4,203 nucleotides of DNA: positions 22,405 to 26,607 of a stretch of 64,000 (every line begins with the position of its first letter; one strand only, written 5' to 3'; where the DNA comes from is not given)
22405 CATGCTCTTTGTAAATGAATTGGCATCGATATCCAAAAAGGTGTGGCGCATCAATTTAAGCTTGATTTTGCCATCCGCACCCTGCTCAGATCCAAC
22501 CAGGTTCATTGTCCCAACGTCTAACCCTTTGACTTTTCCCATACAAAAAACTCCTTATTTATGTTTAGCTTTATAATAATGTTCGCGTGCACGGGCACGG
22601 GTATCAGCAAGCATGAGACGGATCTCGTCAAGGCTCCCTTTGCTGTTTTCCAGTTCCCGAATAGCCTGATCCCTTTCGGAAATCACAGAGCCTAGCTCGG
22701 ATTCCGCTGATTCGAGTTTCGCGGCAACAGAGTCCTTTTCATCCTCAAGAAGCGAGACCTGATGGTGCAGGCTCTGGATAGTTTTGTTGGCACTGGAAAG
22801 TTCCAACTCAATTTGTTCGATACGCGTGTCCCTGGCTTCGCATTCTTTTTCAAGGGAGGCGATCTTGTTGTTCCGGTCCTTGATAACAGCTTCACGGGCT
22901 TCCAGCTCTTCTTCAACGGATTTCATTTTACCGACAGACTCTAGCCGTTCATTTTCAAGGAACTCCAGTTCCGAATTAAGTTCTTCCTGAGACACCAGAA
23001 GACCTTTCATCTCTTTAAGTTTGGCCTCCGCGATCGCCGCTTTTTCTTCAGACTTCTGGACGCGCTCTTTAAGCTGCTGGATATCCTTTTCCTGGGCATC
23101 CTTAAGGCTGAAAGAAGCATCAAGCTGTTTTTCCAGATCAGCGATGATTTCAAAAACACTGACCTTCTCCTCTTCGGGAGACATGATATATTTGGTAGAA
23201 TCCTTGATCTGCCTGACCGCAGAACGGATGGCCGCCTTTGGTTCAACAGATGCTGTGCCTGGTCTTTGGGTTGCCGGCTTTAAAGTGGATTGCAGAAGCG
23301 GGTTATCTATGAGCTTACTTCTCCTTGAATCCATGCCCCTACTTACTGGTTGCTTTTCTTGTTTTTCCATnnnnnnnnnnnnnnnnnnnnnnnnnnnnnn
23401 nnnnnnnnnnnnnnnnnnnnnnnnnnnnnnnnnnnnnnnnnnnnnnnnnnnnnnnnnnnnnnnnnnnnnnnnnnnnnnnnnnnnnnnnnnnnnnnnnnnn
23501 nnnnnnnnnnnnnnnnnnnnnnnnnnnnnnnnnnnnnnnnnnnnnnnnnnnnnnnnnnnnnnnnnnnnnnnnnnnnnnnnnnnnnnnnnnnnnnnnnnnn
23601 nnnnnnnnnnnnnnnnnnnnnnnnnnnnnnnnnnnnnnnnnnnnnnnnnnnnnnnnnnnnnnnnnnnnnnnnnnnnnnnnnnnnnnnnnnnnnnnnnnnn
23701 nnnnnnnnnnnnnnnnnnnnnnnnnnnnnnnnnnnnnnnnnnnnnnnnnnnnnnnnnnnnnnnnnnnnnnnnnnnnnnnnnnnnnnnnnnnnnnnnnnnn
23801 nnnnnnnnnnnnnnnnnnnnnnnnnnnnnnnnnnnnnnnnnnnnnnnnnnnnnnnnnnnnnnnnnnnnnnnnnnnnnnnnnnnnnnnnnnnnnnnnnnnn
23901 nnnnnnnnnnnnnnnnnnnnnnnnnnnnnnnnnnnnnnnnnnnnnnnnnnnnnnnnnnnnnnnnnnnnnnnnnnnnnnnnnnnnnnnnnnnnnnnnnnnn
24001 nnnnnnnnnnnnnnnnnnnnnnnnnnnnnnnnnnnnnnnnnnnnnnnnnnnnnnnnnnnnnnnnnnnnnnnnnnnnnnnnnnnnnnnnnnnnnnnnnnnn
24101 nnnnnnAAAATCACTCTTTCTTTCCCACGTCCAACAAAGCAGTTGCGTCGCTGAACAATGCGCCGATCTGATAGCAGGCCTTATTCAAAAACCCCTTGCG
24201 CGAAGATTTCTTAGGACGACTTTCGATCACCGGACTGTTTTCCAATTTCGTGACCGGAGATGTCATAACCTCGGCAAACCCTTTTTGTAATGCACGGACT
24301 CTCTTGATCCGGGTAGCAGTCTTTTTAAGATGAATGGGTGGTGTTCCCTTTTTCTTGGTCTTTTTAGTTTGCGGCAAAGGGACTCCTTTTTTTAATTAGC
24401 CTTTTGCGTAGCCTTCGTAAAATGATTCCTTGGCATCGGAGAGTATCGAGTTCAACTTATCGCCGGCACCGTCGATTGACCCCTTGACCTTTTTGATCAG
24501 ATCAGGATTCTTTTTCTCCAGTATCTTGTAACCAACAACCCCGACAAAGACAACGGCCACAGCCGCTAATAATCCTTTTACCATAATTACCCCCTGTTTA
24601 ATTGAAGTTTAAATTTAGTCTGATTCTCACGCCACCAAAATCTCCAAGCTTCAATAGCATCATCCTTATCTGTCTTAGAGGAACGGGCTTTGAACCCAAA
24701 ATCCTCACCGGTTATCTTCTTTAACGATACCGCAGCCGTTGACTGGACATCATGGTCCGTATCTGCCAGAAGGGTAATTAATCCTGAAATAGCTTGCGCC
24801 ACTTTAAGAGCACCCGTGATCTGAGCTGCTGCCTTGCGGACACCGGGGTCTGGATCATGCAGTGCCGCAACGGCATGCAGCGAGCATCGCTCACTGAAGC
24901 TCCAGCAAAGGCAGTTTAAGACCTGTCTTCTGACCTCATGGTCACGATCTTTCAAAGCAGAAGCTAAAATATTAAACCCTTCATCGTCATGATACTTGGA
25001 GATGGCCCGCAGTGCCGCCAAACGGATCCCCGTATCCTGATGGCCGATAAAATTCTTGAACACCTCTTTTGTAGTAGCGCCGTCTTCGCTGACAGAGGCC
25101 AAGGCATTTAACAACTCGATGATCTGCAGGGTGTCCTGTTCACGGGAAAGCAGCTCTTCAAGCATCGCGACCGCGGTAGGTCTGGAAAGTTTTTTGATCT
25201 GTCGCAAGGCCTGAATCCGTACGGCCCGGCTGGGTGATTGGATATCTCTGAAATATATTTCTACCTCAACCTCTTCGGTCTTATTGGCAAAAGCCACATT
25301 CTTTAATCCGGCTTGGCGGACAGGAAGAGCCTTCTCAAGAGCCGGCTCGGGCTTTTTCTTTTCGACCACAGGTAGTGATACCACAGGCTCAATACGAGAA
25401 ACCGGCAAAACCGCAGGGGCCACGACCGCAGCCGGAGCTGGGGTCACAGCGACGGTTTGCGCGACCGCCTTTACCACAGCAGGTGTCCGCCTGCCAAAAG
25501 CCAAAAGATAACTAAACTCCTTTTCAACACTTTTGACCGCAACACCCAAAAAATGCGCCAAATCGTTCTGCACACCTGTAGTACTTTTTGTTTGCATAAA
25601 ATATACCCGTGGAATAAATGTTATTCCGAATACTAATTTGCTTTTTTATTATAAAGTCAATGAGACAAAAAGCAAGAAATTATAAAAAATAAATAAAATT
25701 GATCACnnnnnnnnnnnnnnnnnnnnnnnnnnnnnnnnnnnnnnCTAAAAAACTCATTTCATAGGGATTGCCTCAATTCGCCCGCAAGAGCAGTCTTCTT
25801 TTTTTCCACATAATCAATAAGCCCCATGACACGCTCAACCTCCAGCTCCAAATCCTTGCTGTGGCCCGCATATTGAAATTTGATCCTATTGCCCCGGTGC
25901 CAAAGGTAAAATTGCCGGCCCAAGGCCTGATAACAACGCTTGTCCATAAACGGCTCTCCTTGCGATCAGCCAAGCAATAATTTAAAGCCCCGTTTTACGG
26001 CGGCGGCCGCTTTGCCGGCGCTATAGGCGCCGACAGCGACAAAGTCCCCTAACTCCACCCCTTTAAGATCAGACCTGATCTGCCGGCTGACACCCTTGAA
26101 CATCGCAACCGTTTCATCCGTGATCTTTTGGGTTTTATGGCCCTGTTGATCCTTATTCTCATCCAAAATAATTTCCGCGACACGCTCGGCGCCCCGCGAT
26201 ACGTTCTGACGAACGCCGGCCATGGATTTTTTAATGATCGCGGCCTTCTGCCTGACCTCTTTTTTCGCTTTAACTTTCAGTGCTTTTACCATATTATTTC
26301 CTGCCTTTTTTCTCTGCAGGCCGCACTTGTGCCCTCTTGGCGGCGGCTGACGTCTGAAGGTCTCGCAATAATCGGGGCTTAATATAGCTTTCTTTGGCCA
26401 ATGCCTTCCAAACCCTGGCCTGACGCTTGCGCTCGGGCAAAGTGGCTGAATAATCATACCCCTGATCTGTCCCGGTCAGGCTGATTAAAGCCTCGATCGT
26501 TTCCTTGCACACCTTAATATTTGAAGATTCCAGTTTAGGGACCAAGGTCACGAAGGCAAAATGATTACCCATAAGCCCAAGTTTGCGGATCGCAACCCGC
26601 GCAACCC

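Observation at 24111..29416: Three consecutive HEAT-repeat protein + small basic protein modules (mad-like scaffold set)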

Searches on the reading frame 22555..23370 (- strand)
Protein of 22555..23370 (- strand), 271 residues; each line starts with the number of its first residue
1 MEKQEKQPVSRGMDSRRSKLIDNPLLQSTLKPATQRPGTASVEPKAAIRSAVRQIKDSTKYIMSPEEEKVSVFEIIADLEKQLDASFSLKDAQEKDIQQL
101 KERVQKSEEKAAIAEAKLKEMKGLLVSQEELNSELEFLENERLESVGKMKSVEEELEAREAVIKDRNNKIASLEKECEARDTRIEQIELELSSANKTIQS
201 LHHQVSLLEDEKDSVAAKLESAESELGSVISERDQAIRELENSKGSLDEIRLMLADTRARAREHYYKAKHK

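Call 4: search_protein_families(library=pfam, proteins=[window:22555-23370:-], max_evalue=0.1)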
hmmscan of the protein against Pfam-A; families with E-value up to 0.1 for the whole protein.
window:22555-23370:- (271 aa): 14 families
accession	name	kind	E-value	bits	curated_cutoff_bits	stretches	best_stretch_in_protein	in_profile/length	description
PF00261.25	Tropomyosin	-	0.00014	21.8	38.6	1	173-249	18-97/242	Tropomyosin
PF10473.14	CENP-F_leu_zip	-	0.0035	17.9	34.5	1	148-258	4-107/140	Leucine-rich repeats of kinetochore protein Cenp-F/LEK1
PF04108.17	ATG17_like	-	0.0036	17.3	43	1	183-250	22-89/355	Autophagy protein ATG17-like domain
PF20492.3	ERM_helical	-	0.0039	17.7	40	1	138-250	4-116/120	Ezrin/radixin/moesin, alpha-helical domain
PF19220.6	Rod_CreS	-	0.0064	16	100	1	127-264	21-158/359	Crescentin, rod domain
PF17675.6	APG6_N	-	0.008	17.1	45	1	173-250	35-114/132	Apg6 coiled-coil region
PF14197.11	Cep57_CLD_2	-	0.0088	16.5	27.1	1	203-242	3-42/67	Centrosome localisation domain of PPC89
PF11559.13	ADIP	-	0.012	16.1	34.3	1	178-242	55-119/151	Afadin- and alpha -actinin-Binding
PF00038.26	Filament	-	0.018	15.1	40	1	168-243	196-271/313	Intermediate filament protein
PF15619.11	Lebercilin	-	0.029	14.4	34.3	0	92-226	64-193/193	Ciliary protein causing Leber congenital amaurosis disease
PF24423.1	OVT1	-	0.045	14.6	30.9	0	208-253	6-51/100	Major antigen, helical domain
PF24481.2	CT398_CC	-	0.067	13.5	27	0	93-194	55-156/180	CT398-like coiled coil hairpin domain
PF10018.14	Med4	-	0.087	12.9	26.9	0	195-239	28-72/190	Vitamin-D-receptor interacting Mediator subunit 4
PF23991.1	DUF7310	-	0.09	13.7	40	0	152-224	8-79/83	Coiled-coil region of unknown function (DUF7310)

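Call 6: search_protein_families(library=ncbifam, proteins=[window:22555-23370:-], max_evalue=0.01)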
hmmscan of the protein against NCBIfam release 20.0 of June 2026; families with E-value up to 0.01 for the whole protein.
window:22555-23370:- (271 aa): 11 families
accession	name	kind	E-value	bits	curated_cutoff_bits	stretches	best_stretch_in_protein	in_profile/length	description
TIGR02168.1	SMC_prok_B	equivalog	7.4e-11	40.5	567.35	1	39-266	728-952/1181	chromosome segregation protein SMC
NF041035.1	Rad50_Halo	equivalog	1.3e-06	27.1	1000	1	47-263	227-444/883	DNA double-strand break repair ATPase Rad50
TIGR02169.1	SMC_prok_A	equivalog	1.3e-06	26.4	729.4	1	64-263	672-873/1165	chromosome segregation protein SMC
NF002572.0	PRK02224.1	equivalog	3.1e-06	25.8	1087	1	50-263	230-444/888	DNA double-strand break repair ATPase Rad50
TIGR04523.1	Mplasa_alph_rch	subfamily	4e-06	25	270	1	53-248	363-551/745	helix-rich protein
NF045487.1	ASRP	equivalog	4.1e-06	25.7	300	1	140-251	334-449/593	archaea-specific SMC-related protein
NF041034.1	Rad50_Sulf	equivalog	2.8e-05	22.2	1000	1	45-251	495-697/872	DNA double-strand break repair ATPase Rad50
NF038350.1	taxis_HmpF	equivalog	0.0003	19.3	200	1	129-229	448-548/553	pilus motility taxis protein HmpF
NF047515.1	SpiroCoCo_C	equivalog_domain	0.0027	16.9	125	1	145-265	129-248/313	SpiroCoCo family coiled-coil protein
NF003034.1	PRK03918.1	equivalog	0.0028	15.7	700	1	89-252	194-352/878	DNA double-strand break repair ATPase Rad50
NF040788.1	S-lay_SlaB_Mtsph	equivalog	0.0039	16.2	700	1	159-237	306-383/416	S-layer protein SlaB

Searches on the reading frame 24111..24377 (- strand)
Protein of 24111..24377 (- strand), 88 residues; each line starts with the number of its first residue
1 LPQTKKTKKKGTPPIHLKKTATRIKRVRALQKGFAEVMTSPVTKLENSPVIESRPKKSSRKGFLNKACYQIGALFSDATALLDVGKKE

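Call 4: search_protein_families(library=pfam, proteins=[window:24111-24377:-], max_evalue=0.1)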
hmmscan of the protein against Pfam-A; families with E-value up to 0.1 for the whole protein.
window:24111-24377:- (88 aa): 0 families

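Call 6: search_protein_families(library=ncbifam, proteins=[window:24111-24377:-], max_evalue=0.01)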
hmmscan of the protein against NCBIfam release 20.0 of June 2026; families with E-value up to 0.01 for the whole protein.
window:24111-24377:- (88 aa): 0 families

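Call 50: search_protein_families(library=pfam, proteins=[window:24111-24377:-], max_evalue=10)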
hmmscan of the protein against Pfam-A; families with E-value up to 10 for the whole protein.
window:24111-24377:- (88 aa): 0 families

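Call 99: search_solved_structures(query=window:24111-24377:-, max_evalue=1)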
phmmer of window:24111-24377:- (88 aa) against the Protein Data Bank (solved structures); distinct sequences matched with E-value up to 1: 2.
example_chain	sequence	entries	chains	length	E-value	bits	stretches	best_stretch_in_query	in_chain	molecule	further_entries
6mof_A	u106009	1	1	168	0.18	15.8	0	10-40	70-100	G2 DARPin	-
6mol_A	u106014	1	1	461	0.95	13.5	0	10-37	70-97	Monoextended DARPin R12 (M_R12)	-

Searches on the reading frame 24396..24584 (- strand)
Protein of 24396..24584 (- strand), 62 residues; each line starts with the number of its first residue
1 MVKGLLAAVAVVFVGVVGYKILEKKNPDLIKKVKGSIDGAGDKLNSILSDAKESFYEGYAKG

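Call 4: search_protein_families(library=pfam, proteins=[window:24396-24584:-], max_evalue=0.1)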
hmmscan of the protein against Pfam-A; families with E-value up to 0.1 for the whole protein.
window:24396-24584:- (62 aa): 1 family
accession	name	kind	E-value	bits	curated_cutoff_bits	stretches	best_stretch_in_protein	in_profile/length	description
PF18895.5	T4SS_pilin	-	0.032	14.7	26.6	1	2-37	16-51/71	Type IV secretion system pilin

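Call 6: search_protein_families(library=ncbifam, proteins=[window:24396-24584:-], max_evalue=0.01)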
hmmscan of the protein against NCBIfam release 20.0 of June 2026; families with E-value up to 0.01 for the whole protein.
window:24396-24584:- (62 aa): 1 family
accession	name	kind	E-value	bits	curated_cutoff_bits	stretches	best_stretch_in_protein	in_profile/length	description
NF045654.1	APhasePhoC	equivalog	0.0076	15.8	430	1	8-44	92-128/248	acid phosphatase PhoC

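Call 50: search_protein_families(library=pfam, proteins=[window:24396-24584:-], max_evalue=10)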
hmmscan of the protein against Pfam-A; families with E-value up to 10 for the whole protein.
window:24396-24584:- (62 aa): 2 families
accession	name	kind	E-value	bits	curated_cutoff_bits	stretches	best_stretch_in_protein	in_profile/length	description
PF18895.5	T4SS_pilin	-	0.032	14.7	26.6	1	2-37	16-51/71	Type IV secretion system pilin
PF01594.21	AI-2E_transport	-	0.18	11.4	34.3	1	5-52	58-105/327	AI-2E family transporter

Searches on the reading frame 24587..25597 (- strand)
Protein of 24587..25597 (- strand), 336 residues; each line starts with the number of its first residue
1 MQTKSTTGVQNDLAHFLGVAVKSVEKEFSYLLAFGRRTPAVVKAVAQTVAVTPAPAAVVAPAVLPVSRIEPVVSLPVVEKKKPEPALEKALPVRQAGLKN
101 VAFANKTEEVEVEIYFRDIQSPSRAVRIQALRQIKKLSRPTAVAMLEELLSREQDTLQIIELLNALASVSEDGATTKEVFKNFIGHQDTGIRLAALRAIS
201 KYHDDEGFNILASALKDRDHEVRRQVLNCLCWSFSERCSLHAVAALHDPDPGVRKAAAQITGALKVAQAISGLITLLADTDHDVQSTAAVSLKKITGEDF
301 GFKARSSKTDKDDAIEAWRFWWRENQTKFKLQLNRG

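Call 4: search_protein_families(library=pfam, proteins=[window:24587-25597:-], max_evalue=0.1)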
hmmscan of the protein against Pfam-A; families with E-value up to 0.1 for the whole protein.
window:24587-25597:- (336 aa): 9 families
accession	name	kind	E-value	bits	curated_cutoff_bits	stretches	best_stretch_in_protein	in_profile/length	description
PF13646.12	HEAT_2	-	4.5e-20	72.2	27.7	3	243-298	5-61/88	HEAT repeats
PF02985.28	HEAT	-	1.6e-12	46.9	23.5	0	244-262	7-25/31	HEAT repeat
PF12717.13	Cnd1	-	1.5e-06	28.8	26.4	1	244-298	28-88/162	non-SMC mitotic condensation complex subunit 1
PF00514.29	Arm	-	2.7e-05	24.5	20.6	0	264-293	8-37/41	Armadillo/beta-catenin-like repeat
PF01602.26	Adaptin_N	-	0.002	17.2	37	0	244-295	121-178/524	Adaptin N terminal region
PF03130.22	HEAT_PBS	-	0.0025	18.6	20.9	0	191-217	1-27/27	PBS lyase HEAT-like repeat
PF11698.14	V-ATPase_H_C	-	0.0025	18.4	27.2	0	200-298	20-115/117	V-ATPase subunit H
PF21581.3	SCD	-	0.0046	17.7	27.5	0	201-235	25-59/75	Stromalin conservative domain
PF25786.1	HEAT_GCN1_C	-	0.029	14.8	27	0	205-230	66-91/151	GCN1-like, C-terminal HEAT repeats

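Call 6: search_protein_families(library=ncbifam, proteins=[window:24587-25597:-], max_evalue=0.01)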
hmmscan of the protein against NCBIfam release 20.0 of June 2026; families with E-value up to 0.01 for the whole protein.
window:24587-25597:- (336 aa): 6 families
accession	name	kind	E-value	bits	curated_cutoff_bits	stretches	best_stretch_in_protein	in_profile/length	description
NF010374.0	PRK13800.1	equivalog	2.9e-10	39.1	1196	1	94-293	701-896/898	fumarate reductase/succinate dehydrogenase flavoprotein subunit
NF045915.1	PhycobilmeDegNblB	equivalog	5.5e-08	32.6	300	1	176-281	2-111/214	phycobilisome degradation protein NblB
NF058502.1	phyc_lyase_CpcE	equivalog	1.1e-07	31.6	330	1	161-230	135-203/260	C-phycocyanin alpha-cysteine-84 phycocyanobilin lyase subunit CpcE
NF007244.0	PRK09687.1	equivalog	1.1e-05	24.8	275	1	188-293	72-185/285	putative lyase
NF058534.1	antiphage_HyoA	equivalog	6.9e-05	20.6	1200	1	130-236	466-573/1430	NACHT domain-containing antiphage protein HyoA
NF058505.1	phyc_lyase_CpeY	equivalog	0.0011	17.7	600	0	145-229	120-201/419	C-phycoerythrin alpha-cysteine-82 phycoerythrobilin lyase CpeY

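Call 29: find_homologous_proteins(query=A1, max_evalue=0.001)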
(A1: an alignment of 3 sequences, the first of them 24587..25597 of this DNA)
Query A1 (3 sequences) (336 aa, profile of the alignment): 26 proteins with E <= 0.001 among 8000 candidates.
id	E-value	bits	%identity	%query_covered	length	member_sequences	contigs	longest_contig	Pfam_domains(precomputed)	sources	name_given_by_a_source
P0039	4.0e-204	695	67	100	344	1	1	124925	PF00514.30,PF02985.29,PF13646.13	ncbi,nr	ncbi:MAG: HEAT repeat domain-containing protein [Candidatus Omnitrophica bacterium]|nr:HEAT repeat d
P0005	5.3e-192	655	100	100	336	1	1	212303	PF12717.14,PF02985.29,PF13646.13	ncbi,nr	ncbi:MAG: HEAT repeat domain-containing protein [Candidatus Omnitrophica bacterium]|nr:HEAT repeat d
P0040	1.8e-188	644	53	98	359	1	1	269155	PF12717.14,PF00514.30,PF02985.29,PF01602.27,PF13646.13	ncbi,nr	ncbi:MAG: HEAT repeat domain-containing protein [Candidatus Omnitrophica bacterium]|nr:HEAT repeat d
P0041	1.4e-158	545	53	98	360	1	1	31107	PF12717.14,PF26715.1,PF02985.29,PF13646.13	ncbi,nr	ncbi:MAG: HEAT repeat domain-containing protein [Candidatus Omnitrophica bacterium]|nr:HEAT repeat d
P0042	1.4e-145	503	55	98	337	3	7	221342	PF12717.14,PF02985.29,PF03130.23,PF13646.13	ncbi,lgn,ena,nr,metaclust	ncbi:MAG TPA: hypothetical protein DD723_01455 [Candidatus Omnitrophica bacterium]|nr:MAG: hypotheti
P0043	1.4e-143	496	58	98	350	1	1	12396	PF02985.29,PF13646.13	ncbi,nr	ncbi:MAG: HEAT repeat domain-containing protein [Candidatus Omnitrophica bacterium]|nr:HEAT repeat d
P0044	6.2e-137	474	53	98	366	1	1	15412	PF12717.14,PF02985.29,PF13646.13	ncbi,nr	ncbi:MAG: HEAT repeat domain-containing protein [Candidatus Omnitrophica bacterium]|nr:HEAT repeat d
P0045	1.9e-135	469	54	98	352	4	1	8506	PF02985.29,PF13646.13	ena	-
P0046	6.3e-135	468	76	72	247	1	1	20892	PF21581.4,PF12717.14,PF00514.30,PF02985.29,PF01602.27,PF13646.13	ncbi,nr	ncbi:MAG: HEAT repeat domain-containing protein, partial [Candidatus Omnitrophica bacterium]|nr:HEAT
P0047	3.7e-133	462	53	98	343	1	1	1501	PF02985.29,PF13646.13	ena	-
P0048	1.5e-129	450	51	98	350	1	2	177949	PF12717.14,PF02985.29,PF13646.13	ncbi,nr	ncbi:MAG: hypothetical protein HQL17_02970 [Candidatus Omnitrophica bacterium]|nr:hypothetical prote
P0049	7.2e-128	444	52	98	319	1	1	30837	PF12717.14,PF02985.29,PF13646.13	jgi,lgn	jgi:HEAT repeat protein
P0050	4.0e-123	429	45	98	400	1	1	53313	PF12717.14,PF00514.30,PF02985.29,PF13513.13,PF13646.13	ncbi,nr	ncbi:MAG: HEAT repeat domain-containing protein [Candidatus Omnitrophica bacterium]|nr:HEAT repeat d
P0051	8.1e-119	415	47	95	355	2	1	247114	PF12717.14,PF00514.30,PF02985.29,PF03130.23,PF13513.13,PF13646.13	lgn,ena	-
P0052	2.7e-114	400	43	100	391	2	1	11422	PF12717.14,PF02985.29,PF13513.13,PF13646.13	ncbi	-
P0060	8.4e-16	76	28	56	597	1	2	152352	PF23271.2,PF12717.14,PF00514.30,PF10363.16,PF02985.29,PF03130.23,PF13513.13,PF01602.27,PF13646.13,PF23227.2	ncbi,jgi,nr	ncbi:MAG: HEAT repeat domain-containing protein [bacterium]|jgi:HEAT repeat protein|nr:HEAT repeat d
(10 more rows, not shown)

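Call 34: find_encoding_contigs(protein=P0060, flank=10000, max_places=2)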
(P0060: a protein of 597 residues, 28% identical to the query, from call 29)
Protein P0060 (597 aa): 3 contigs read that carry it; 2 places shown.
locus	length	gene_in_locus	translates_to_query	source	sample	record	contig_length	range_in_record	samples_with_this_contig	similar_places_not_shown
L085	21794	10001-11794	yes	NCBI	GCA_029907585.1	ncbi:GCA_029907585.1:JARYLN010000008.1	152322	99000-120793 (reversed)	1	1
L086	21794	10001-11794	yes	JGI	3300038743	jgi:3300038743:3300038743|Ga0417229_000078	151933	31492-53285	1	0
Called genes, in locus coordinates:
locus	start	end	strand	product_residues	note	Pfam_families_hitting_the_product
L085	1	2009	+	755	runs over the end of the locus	PF01564:Spermine_synth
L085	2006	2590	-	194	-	PF01871:AMMECR1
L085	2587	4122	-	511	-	PF01875:Memo, PF01871:AMMECR1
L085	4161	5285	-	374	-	PF04055:Radical_SAM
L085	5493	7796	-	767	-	PF00072:Response_reg, PF13492:GAF_3 (faint), PF01590:GAF (faint), PF00989:PAS, PF08448:PAS_4, PF13426:PAS_9, PF13185:GAF_2 (weak)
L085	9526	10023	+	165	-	-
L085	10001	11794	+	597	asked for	PF02985:HEAT (faint), PF23271:HEAT_GCN1 (faint), PF13646:HEAT_2, PF13646:HEAT_2 (weak), PF01602:Adaptin_N (weak), PF03130:HEAT_PBS (weak), PF13646:HEAT_2, PF03130:HEAT_PBS (weak), +5 more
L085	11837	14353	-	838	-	PF13424:TPR_12 (faint), PF13428:TPR_14 (faint), PF13432:TPR_16 (faint), PF21033:RMD1-3 (weak), PF07719:TPR_2 (faint), PF14559:TPR_19 (weak), PF00515:TPR_1 (weak), PF14559:TPR_19 (weak), +6 more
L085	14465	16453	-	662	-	PF00672:HAMP, PF01590:GAF (weak), PF13185:GAF_2, PF13492:GAF_3, PF07228:SpoIIE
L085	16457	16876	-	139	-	PF01042:Ribonuc_L-PSP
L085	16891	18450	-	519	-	PF02310:B12-binding (weak), PF04055:Radical_SAM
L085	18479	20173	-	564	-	PF03575:Peptidase_S51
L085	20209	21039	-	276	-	PF02627:CMD, PF01590:GAF, PF13185:GAF_2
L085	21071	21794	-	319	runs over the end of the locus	PF00892:EamA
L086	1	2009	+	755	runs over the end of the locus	PF01564:Spermine_synth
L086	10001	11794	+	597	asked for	PF02985:HEAT (faint), PF23271:HEAT_GCN1 (faint), PF13646:HEAT_2, PF13646:HEAT_2 (weak), PF01602:Adaptin_N (weak), PF03130:HEAT_PBS (weak), PF13646:HEAT_2, PF03130:HEAT_PBS (weak), +5 more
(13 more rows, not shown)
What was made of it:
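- The best hit outside the HEAT3 family is generic and drops from 1e-78 to 8e-16 (calls 29, 34).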

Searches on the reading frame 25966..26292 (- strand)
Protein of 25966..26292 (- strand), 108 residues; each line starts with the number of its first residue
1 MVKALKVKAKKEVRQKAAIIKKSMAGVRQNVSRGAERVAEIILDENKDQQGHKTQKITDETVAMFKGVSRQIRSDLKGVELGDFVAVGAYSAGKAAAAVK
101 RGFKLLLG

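Call 6: search_protein_families(library=ncbifam, proteins=[window:25966-26292:-], max_evalue=0.01)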
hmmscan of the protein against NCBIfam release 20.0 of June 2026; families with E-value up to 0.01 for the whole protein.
window:25966-26292:- (108 aa): 0 families

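Call 50: search_protein_families(library=pfam, proteins=[window:25966-26292:-], max_evalue=10)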
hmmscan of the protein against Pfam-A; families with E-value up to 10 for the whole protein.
window:25966-26292:- (108 aa): 1 family
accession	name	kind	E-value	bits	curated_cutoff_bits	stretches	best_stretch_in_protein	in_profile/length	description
PF07295.17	DUF1451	-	0.069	13.8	26.1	1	8-97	20-110/146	Zinc-ribbon containing domain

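Call 98: search_solved_structures(query=window:25966-26292:-, max_evalue=1)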
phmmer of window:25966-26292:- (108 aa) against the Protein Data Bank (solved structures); distinct sequences matched with E-value up to 1: 3.
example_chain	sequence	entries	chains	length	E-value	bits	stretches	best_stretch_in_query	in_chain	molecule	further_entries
9c2h_B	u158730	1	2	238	0.68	13.9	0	24-58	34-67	Antibody Fab NP3-B4 Heavy Chain (variable region)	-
8t7j_A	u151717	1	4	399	0.83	13.6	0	13-89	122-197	Putative selenocysteine synthase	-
9qt5_O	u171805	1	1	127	0.86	13.6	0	7-103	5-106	Large ribosomal subunit protein uL18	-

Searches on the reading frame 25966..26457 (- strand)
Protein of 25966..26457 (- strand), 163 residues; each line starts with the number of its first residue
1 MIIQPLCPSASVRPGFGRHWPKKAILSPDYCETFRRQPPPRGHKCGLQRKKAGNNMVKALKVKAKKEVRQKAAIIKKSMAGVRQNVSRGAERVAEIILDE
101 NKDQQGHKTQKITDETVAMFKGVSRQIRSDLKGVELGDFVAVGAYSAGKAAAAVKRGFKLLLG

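Call 4: search_protein_families(library=pfam, proteins=[window:25966-26457:-], max_evalue=0.1)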
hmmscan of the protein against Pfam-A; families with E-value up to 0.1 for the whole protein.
window:25966-26457:- (163 aa): 1 family
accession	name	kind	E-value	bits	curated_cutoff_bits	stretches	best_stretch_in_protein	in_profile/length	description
PF07295.17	DUF1451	-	0.045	14.4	26.1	1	51-152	8-110/146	Zinc-ribbon containing domain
